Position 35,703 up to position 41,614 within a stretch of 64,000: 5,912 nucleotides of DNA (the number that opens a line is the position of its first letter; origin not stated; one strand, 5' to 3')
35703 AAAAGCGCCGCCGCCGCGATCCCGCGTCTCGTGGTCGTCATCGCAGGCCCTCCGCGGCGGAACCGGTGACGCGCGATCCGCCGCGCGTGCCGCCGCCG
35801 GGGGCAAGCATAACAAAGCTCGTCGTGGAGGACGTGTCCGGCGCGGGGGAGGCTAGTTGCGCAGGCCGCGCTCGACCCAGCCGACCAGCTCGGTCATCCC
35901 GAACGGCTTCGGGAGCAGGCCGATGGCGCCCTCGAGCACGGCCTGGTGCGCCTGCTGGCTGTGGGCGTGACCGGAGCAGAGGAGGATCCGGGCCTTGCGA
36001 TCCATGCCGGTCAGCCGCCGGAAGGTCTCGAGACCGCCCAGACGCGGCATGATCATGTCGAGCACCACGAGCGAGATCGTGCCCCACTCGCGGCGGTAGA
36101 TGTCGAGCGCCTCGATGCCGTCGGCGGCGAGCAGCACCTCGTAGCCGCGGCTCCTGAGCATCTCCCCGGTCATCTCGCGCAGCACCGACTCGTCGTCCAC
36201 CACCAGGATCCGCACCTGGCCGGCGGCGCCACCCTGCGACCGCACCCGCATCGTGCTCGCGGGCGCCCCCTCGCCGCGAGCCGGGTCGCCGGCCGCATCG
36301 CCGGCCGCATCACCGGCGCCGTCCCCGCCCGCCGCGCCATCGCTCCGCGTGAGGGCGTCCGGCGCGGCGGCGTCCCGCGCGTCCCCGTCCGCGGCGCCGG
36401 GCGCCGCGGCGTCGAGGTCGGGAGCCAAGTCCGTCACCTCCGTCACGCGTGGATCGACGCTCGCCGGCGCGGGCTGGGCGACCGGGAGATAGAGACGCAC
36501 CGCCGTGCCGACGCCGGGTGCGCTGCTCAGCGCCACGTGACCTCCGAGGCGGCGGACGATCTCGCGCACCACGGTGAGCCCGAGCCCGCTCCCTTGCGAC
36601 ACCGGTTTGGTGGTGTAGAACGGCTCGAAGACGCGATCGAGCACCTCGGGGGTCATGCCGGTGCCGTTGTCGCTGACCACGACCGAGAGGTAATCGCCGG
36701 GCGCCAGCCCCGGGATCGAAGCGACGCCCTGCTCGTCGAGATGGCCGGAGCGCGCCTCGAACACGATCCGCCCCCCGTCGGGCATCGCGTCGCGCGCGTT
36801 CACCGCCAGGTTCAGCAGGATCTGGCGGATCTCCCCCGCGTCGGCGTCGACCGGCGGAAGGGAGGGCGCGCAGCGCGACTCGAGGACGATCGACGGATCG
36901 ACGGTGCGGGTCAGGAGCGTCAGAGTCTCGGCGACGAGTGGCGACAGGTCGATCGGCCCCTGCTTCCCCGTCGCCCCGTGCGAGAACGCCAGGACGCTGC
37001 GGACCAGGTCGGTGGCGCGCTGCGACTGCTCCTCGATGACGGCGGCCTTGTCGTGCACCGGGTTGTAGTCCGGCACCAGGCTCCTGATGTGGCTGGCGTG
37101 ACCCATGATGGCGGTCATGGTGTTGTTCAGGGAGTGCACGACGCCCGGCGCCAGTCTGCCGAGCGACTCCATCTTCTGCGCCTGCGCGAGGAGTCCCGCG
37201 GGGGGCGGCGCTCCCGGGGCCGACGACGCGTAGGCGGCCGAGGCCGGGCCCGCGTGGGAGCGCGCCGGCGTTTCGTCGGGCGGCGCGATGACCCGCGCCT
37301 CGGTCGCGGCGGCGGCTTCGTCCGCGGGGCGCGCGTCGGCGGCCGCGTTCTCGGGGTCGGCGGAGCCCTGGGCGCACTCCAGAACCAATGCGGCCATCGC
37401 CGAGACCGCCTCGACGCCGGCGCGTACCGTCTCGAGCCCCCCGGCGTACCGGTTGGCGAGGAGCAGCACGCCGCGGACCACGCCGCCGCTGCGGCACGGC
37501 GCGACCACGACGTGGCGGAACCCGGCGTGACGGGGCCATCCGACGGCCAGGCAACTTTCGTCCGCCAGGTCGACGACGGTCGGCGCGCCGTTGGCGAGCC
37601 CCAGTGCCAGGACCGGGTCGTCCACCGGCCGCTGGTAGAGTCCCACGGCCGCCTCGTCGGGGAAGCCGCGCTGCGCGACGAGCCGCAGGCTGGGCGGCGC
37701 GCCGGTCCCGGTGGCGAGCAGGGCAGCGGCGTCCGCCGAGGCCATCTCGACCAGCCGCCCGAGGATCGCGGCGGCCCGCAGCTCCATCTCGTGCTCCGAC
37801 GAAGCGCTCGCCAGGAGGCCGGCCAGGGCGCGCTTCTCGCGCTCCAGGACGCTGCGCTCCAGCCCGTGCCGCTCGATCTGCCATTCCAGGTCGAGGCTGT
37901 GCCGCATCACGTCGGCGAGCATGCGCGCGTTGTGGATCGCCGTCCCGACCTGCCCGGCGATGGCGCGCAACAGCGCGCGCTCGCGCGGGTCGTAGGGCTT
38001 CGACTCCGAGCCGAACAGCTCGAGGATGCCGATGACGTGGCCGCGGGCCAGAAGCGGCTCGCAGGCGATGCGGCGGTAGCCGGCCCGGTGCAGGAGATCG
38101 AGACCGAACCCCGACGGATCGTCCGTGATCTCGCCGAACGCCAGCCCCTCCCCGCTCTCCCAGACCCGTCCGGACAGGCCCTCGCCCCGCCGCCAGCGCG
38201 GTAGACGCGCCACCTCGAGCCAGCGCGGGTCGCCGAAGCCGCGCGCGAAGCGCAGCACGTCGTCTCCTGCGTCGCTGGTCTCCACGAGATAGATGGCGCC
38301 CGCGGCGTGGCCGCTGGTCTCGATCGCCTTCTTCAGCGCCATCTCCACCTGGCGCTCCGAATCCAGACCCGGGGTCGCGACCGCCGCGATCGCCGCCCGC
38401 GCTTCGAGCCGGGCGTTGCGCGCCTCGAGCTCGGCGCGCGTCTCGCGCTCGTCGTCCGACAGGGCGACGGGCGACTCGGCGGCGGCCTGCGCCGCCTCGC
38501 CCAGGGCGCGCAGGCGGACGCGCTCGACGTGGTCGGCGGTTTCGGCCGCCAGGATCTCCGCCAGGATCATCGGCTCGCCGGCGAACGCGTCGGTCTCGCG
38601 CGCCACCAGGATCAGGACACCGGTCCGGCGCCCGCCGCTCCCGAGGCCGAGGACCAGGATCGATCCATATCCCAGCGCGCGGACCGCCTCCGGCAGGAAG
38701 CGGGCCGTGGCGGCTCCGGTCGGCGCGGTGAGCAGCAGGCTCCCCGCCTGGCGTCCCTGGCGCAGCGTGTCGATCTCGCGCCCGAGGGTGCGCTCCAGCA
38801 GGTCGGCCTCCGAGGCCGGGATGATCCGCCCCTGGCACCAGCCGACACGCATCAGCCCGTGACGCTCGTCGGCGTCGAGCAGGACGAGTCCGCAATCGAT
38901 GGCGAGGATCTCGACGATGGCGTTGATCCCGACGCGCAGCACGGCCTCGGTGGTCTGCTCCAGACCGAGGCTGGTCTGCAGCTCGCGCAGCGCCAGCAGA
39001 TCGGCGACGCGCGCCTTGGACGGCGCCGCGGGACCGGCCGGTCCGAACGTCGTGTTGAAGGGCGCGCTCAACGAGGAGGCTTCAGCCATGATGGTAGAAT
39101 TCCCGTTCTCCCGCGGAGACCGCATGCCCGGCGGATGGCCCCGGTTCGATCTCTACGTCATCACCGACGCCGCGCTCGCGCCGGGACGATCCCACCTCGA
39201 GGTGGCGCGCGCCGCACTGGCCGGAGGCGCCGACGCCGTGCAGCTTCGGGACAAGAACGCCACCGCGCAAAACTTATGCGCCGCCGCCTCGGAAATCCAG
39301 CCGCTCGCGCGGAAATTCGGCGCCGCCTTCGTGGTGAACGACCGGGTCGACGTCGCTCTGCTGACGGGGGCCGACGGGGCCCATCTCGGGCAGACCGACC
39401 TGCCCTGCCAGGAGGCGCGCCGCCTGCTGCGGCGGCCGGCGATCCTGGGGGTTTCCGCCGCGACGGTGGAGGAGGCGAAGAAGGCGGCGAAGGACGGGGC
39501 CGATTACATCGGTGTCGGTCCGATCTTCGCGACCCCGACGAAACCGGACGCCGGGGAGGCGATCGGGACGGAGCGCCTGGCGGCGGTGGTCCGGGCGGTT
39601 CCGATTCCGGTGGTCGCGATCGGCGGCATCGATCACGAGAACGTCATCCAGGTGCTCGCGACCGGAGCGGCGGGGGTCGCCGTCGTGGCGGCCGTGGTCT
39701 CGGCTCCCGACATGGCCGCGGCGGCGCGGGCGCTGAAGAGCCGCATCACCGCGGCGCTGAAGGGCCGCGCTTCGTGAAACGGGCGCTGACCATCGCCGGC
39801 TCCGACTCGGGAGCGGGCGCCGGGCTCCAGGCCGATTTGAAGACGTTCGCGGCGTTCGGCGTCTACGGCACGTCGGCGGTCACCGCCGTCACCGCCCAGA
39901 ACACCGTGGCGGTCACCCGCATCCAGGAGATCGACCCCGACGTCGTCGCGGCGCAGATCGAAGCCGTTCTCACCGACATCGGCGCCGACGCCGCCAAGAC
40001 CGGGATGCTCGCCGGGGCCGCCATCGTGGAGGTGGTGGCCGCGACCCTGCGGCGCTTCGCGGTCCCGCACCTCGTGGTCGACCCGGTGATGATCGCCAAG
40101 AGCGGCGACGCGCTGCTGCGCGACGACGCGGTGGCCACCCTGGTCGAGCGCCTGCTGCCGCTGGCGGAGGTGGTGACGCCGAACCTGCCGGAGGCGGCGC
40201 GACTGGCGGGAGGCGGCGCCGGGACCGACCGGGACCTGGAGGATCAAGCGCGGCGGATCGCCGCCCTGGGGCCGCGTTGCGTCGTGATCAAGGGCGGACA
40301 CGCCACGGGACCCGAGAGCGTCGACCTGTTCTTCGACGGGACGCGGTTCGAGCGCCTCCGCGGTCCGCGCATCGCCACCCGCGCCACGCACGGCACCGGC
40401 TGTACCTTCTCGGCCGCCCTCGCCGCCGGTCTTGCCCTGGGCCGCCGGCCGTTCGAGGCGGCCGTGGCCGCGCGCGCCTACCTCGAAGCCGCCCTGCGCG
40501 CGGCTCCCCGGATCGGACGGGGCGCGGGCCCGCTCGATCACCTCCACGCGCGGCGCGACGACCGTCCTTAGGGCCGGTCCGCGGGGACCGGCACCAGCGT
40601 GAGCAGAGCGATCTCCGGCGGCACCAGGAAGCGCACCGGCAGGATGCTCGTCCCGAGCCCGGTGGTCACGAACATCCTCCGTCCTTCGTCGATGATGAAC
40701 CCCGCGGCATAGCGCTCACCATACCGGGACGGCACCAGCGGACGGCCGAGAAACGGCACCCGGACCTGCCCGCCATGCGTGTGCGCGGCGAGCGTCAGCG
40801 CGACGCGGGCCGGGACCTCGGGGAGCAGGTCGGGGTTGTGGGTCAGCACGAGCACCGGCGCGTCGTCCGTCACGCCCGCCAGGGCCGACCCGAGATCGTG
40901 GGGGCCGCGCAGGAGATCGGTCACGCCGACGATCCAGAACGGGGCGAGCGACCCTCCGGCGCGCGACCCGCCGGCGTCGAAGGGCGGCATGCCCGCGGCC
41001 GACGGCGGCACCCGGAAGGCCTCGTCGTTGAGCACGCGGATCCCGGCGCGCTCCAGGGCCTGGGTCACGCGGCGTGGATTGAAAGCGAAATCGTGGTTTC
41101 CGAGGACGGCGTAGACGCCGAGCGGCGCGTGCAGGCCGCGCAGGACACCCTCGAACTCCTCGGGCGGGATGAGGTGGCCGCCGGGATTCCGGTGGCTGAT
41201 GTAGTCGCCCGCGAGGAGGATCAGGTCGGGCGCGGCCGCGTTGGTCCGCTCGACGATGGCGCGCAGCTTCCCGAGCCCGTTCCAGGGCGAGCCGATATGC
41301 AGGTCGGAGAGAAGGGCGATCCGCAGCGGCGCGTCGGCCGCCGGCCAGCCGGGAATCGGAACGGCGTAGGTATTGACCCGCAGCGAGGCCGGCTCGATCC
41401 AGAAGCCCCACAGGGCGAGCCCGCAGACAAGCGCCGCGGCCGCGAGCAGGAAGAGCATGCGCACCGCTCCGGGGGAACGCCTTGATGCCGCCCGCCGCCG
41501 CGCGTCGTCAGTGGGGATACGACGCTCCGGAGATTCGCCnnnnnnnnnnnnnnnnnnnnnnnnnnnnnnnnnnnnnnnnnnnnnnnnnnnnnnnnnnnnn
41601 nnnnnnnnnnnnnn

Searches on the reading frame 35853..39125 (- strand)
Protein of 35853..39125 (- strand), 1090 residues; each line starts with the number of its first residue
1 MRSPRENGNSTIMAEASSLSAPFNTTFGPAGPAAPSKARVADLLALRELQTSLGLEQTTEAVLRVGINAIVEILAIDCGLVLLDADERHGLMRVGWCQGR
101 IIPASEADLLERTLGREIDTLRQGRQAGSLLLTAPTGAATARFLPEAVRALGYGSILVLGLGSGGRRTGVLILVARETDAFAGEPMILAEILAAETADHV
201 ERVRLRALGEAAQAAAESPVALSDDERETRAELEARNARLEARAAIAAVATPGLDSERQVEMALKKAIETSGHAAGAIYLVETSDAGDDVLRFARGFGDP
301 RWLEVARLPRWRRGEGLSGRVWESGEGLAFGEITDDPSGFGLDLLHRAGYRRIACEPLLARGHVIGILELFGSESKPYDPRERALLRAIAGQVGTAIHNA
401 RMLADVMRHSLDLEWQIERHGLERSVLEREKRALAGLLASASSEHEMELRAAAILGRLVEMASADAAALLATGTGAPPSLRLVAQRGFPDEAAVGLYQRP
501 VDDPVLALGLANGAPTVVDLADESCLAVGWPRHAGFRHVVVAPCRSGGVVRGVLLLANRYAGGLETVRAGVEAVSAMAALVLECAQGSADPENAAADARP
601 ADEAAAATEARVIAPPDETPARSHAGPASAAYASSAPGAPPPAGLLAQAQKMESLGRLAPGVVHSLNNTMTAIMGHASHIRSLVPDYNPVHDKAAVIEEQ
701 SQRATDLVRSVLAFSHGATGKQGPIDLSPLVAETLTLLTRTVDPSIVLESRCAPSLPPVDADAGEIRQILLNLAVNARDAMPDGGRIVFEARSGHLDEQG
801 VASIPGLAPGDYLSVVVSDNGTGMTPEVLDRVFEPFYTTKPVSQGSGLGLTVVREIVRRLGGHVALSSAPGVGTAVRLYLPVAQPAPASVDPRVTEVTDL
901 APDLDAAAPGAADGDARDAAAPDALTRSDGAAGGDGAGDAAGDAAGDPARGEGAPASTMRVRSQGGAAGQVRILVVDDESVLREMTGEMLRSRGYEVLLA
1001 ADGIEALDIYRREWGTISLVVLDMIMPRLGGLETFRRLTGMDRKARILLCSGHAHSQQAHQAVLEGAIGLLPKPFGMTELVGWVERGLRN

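Call 46: search_protein_families(library=pfam, proteins=[window:35853-39125:-], max_evalue=0.001)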
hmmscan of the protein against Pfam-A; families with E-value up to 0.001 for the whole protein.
window:35853-39125:- (1090 aa): 6 families
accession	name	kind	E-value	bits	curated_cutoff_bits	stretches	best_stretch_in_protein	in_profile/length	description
PF02518.31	HATPase_c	-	8e-24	84.7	26.4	1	762-883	2-110/111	Histidine kinase-, DNA gyrase B-, and HSP90-like ATPase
PF13185.12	GAF_2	-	9.5e-23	81.3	28.6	1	260-398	8-136/136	GAF domain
PF00072.30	Response_reg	-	1.5e-21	77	30.2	1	973-1082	1-108/111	Response regulator receiver domain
PF01590.32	GAF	-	2.3e-16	61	22.4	1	260-397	6-133/133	GAF domain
PF13492.12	GAF_3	-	3.9e-12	47.2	27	1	260-399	6-129/129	GAF domain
PF00512.31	HisKA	-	6.3e-05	23.4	26.9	1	655-716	2-62/66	His Kinase A (phospho-acceptor) domain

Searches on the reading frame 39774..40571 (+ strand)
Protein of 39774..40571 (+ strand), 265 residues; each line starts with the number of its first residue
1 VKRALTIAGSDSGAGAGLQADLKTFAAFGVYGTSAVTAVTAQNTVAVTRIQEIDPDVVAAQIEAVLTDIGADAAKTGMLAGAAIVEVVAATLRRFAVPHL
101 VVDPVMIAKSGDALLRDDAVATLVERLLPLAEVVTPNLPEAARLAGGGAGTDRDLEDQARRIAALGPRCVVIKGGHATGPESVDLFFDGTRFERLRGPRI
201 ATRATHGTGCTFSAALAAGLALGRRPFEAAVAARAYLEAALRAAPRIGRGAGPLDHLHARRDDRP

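Call 46: search_protein_families(library=pfam, proteins=[window:39774-40571:+], max_evalue=0.001)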
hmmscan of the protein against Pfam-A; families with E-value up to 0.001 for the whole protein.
window:39774-40571:+ (265 aa): 2 families
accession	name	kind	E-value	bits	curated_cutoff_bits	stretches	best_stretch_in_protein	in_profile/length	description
PF08543.17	Phos_pyr_kin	-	3.3e-91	305.5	27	1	11-255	1-246/246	Phosphomethylpyrimidine kinase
PF00294.29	PfkB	-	6.2e-07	29.5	25.8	1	102-232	161-281/302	pfkB family carbohydrate kinase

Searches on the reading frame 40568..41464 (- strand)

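Call 46: search_protein_families(library=pfam, proteins=[window:40568-41464:-], max_evalue=0.001)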
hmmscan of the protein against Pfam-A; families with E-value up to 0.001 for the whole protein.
window:40568-41464:- (298 aa): 2 families
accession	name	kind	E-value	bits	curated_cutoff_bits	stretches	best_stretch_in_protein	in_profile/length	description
PF00149.33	Metallophos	-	1e-12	49.3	21.5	1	47-230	1-189/191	Calcineurin-like phosphoesterase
PF12850.12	Metallophos_2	-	1.6e-05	25.4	27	1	47-135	1-69/154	Calcineurin-like phosphoesterase superfamily domain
